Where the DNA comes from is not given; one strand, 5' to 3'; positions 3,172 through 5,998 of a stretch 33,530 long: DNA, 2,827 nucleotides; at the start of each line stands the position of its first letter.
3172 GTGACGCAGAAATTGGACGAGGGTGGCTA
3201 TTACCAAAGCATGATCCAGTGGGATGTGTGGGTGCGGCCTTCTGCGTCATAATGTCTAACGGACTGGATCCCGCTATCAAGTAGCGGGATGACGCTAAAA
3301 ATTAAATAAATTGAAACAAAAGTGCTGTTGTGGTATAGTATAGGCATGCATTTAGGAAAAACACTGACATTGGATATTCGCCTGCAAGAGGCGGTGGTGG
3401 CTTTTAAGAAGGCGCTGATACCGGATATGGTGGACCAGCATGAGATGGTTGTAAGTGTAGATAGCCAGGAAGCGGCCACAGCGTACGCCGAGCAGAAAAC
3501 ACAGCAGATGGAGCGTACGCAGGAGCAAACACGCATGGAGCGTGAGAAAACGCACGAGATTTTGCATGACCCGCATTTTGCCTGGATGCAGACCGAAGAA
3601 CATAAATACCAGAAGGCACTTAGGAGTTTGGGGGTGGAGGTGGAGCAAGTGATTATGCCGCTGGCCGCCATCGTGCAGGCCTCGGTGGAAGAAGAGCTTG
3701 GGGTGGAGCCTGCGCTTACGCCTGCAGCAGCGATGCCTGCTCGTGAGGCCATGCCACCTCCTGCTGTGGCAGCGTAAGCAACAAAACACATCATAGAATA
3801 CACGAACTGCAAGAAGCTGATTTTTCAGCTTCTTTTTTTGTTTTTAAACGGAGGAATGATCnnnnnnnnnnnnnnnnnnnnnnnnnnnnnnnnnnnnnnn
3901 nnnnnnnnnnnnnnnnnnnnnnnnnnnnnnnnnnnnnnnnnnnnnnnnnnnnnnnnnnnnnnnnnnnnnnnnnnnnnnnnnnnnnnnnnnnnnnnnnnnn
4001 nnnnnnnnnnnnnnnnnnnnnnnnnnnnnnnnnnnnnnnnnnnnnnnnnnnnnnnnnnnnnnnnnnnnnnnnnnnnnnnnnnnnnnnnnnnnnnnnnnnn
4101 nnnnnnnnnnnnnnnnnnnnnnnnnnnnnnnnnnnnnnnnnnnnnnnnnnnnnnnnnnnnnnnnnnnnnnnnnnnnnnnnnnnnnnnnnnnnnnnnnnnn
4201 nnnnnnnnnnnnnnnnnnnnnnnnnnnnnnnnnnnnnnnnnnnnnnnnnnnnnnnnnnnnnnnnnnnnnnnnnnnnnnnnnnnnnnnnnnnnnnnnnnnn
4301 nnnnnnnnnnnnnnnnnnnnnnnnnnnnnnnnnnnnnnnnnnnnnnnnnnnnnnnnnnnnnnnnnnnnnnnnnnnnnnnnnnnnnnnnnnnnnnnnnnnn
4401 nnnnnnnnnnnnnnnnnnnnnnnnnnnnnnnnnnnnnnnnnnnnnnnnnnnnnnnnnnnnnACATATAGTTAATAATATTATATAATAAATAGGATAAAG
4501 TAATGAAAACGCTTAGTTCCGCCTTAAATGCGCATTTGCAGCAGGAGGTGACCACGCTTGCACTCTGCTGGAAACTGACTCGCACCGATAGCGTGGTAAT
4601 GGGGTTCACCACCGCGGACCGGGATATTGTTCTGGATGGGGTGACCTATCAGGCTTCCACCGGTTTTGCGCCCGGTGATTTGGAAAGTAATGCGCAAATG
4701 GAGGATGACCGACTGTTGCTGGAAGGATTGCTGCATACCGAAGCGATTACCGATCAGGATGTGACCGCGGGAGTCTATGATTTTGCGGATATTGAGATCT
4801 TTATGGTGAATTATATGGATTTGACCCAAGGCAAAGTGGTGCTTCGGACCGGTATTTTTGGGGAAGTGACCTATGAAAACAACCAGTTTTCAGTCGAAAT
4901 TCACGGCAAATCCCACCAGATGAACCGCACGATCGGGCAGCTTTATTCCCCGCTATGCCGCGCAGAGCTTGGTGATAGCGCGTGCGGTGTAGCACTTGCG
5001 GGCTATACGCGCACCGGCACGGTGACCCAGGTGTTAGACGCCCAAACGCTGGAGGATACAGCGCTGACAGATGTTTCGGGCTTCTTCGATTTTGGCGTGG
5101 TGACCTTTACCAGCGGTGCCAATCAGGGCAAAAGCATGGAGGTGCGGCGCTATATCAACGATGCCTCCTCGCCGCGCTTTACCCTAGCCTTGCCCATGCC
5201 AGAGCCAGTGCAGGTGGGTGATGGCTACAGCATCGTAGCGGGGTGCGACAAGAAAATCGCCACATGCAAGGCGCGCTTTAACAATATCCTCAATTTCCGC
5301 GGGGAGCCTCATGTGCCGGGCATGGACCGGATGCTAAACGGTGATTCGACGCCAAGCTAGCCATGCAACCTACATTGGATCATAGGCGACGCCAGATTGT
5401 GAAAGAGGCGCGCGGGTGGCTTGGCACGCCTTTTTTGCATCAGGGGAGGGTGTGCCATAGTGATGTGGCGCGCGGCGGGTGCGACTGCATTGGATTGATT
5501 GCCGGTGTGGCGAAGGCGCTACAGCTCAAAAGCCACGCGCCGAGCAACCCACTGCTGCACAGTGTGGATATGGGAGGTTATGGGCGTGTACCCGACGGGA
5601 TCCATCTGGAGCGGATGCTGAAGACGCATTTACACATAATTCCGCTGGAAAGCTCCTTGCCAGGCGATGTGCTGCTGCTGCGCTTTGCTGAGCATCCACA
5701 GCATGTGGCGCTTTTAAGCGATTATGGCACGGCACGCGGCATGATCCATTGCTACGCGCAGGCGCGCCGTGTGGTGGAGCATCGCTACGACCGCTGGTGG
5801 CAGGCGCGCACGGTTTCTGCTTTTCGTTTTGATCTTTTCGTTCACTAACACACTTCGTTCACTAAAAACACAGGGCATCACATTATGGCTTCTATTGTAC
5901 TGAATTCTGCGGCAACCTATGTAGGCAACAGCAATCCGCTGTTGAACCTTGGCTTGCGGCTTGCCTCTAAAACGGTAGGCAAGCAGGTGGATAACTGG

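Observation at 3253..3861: The GTA tail tube / chaperone / tape-measure block (g9-g11) is missing and replaced by a foreign-looking 0.6-kb cassette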

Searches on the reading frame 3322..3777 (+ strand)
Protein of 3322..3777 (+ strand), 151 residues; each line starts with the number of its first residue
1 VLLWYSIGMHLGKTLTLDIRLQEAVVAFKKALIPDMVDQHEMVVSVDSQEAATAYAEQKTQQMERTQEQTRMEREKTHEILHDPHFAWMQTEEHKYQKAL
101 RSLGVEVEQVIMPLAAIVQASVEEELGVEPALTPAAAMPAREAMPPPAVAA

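Call 3: search_protein_families(library=pfam, proteins=[window:3322-3777:+], max_evalue=0.01)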
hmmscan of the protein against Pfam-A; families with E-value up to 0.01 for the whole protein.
window:3322-3777:+ (151 aa): 0 families

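Call 11: find_homologous_proteins(query=window:3346-3777:+, max_evalue=0.01)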
Query window:3346-3777:+ (143 aa): 1 proteins with E <= 0.01 among 80 candidates.
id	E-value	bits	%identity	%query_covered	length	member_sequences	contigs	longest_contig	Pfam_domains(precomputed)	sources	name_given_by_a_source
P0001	7.1e-83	293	100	100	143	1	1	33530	-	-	-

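Call 14: find_encoding_contigs(protein=window:3346-3777:+, flank=10000, max_places=10)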
Protein window:3346-3777:+ (143 aa): no gene with exactly this product is on record in the collection.

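Call 24: search_protein_families(library=phrogs, proteins=[window:3322-3777:+], max_evalue=1)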
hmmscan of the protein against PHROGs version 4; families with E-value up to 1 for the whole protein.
window:3322-3777:+ (151 aa): 1 family
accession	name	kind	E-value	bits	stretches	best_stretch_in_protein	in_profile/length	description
phrog_20860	-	unknown function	0.16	13.3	1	21-56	7-47/94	-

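Call 26: search_protein_representatives(protein=window:3346-3777:+)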
Query: 143 residues. Proteins with E-value up to 0.001 (for the whole library): 1; up to 1e-10: 1; up to 1e-30: 1. The best 1 are listed.
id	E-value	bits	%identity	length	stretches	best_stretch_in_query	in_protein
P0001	2.2e-83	292.9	100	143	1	1-143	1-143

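Call 27: search_solved_structures(query=window:3346-3777:+, max_evalue=10)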
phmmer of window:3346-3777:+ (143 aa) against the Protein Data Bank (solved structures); distinct sequences matched with E-value up to 10: 3.
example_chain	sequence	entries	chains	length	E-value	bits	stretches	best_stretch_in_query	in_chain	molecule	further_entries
8z5s_AA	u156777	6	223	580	0.052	17.1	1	16-68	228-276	Flagellar M-ring protein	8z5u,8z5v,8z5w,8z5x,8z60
8z4d_1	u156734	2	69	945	0.076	16.6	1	16-68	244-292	Flagellar M-ring protein,Flagellar motor switch protein FliG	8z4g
6b85_J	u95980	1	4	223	0.41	14.2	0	2-30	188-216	TMHC4_R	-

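Call 35: predict_structure(protein=window:3346-3777:+)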
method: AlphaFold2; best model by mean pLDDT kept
length: 143 residues; sequences in the alignment: 1
mean_pLDDT: 69.1   pTM: 0.27
mean pLDDT of the five models: 69.1, 65.3, 65.1, 60.8, 53.2
residues with pLDDT >= 90: 20; 70-90: 63; 50-70: 30; < 50: 30
segments of 3 or more residues with pLDDT < 50: 1-7, 31-37, 124-131, 133-137
pLDDT, mean of each block of 10 residues (from residue 1): 45 69 58 49 81 95 90 76 79 82 79 79 47 47 43
secondary structure, 60 per line:
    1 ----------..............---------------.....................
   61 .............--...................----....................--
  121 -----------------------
elements in order: H11-24 H40-73 H76-94 H99-118

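Call 54: search_dna_similar(query=window:3346-3777:+, collection=phages, mode=protein, max_evalue=1, max_rows=10)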
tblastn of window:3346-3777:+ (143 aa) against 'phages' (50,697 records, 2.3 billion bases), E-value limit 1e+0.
No match.

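Call 55: search_dna_similar(query=window:3346-3777:+, collection=plasmids, mode=protein, max_evalue=1, max_rows=10)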
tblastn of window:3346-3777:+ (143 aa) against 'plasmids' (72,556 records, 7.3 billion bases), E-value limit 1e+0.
No match.

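Call 56: fold_search(model_id=the predicted structure, library=pdb)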
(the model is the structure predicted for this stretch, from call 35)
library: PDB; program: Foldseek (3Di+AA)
matches with E <= 10: 2; with E <= 0.001: 0
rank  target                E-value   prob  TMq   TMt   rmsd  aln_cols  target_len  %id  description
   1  7pu5_H                8.4e+00  0.08  0.27  0.16  13.3        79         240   16  Structure of SFPQ-NONO complex (released 2022-03-16)
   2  7pu5_B                9.7e+00  0.08  0.26  0.16  13.3        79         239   16  Structure of SFPQ-NONO complex (released 2022-03-16)

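Call 111: search_protein_families(library=ncbifam, proteins=[window:3346-3777:+], max_evalue=0.1)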
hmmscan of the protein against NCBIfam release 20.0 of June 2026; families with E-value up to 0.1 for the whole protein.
window:3346-3777:+ (143 aa): 3 families
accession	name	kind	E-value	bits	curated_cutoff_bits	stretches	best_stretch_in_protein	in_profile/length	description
TIGR03685.1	ribo_P1_arch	equivalog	0.0093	16.3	100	1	82-141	16-71/105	50S ribosomal protein P1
NF004816.0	PRK06170.1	equivalog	0.018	13.7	503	1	11-109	297-401/493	amidase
NF002500.0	PRK01833.1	equivalog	0.045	14.1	115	0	7-54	26-70/74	Sec-independent protein translocase subunit TatA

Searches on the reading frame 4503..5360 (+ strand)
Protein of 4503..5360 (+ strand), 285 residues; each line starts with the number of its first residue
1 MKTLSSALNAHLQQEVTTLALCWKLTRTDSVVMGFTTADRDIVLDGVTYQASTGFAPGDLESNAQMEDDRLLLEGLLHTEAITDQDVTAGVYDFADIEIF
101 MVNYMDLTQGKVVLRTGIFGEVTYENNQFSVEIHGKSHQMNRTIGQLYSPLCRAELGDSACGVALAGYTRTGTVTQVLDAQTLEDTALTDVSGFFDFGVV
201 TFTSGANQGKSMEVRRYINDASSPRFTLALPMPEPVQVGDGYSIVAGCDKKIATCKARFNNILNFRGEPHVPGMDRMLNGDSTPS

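Call 3: search_protein_families(library=pfam, proteins=[window:4503-5360:+], max_evalue=0.01)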
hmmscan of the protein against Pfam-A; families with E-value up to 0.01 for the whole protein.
window:4503-5360:+ (285 aa): 2 families
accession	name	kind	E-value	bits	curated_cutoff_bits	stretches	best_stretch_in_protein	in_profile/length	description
PF09931.15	Phage_phiJL001_Gp84_N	-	1.1e-54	185.3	26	1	5-163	1-159/160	Baseplate hub protein, N-terminal attachment domain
PF09356.15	Phage_BR0599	-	1.4e-27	96.2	22.9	1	193-275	1-80/80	Phage conserved hypothetical protein BR0599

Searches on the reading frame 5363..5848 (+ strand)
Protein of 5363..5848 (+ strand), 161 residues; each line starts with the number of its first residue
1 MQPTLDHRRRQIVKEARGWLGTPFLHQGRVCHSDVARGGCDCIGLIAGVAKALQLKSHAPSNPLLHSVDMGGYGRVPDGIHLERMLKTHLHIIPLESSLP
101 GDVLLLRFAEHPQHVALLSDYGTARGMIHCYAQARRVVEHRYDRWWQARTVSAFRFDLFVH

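Call 3: search_protein_families(library=pfam, proteins=[window:5363-5848:+], max_evalue=0.01)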
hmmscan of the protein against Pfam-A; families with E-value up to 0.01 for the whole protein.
window:5363-5848:+ (161 aa): 1 family
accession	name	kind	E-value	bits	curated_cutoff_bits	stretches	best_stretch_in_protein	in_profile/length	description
PF00877.26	NLPC_P60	-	5.4e-05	23.6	23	1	21-154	1-104/105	NlpC/P60 family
